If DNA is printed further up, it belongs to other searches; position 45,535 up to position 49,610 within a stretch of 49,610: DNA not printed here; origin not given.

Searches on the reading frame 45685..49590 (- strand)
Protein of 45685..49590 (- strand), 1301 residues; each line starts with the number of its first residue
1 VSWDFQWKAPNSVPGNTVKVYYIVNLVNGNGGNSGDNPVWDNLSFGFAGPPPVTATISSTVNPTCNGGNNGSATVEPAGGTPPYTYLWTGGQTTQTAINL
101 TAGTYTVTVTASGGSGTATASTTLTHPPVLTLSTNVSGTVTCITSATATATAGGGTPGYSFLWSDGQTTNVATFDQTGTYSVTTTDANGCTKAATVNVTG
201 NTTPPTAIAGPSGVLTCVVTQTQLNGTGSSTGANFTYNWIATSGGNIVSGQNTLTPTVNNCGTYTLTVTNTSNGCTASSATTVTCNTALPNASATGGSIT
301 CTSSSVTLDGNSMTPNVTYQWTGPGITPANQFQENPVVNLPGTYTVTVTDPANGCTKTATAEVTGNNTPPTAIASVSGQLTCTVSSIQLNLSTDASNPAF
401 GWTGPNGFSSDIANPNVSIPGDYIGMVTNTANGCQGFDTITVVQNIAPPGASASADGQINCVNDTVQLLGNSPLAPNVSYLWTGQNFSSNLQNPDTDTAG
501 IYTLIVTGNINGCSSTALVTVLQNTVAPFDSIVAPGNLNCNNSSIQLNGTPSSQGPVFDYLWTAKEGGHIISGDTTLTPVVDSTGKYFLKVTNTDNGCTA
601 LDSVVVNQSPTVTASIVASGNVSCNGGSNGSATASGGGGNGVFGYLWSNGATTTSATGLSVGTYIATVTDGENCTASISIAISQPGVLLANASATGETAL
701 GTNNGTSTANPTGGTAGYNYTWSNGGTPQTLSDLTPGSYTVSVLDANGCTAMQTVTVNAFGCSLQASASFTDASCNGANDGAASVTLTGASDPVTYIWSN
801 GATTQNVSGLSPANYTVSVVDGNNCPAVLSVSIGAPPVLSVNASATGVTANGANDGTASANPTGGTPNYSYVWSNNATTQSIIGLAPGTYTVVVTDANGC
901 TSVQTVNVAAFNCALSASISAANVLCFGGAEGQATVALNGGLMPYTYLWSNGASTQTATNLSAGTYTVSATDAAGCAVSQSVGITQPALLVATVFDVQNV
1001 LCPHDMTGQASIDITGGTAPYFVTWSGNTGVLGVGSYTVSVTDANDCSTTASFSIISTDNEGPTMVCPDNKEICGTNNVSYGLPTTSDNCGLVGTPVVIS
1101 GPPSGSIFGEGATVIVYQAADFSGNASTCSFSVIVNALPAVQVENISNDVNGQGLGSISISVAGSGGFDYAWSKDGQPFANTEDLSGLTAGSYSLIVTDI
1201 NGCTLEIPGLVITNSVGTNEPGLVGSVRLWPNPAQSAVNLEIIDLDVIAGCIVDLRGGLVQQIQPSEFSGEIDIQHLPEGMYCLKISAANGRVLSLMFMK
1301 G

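Call 50: search_protein_families(library=pfam, proteins=[window:45685-49590:-], max_evalue=0.0001)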
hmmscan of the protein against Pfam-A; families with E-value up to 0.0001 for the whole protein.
window:45685-49590:- (1301 aa): 6 families
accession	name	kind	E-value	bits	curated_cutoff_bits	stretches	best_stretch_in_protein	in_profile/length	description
PF13573.12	SprB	-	1.3e-53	178.7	28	6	58-93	2-37/37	SprB repeat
PF18962.6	Por_Secre_tail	-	3.9e-11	43.5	27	1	1229-1293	1-69/75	Secretion system C-terminal sorting domain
PF02494.22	HYR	-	1e-10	42.2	21.7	1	1059-1135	2-81/81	HYR domain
PF22352.2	K319L-like_PKD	-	7.2e-10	39.2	27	0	218-284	10-83/84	K319L-like, PKD domain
PF06832.18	BiPBP_C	-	7.8e-08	32.5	26.8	0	733-751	68-86/90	Penicillin-Binding Protein C-terminus Family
PF07495.19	Y_Y_Y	-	9.2e-05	22.7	26.6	0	249-281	25-58/65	Y_Y_Y domain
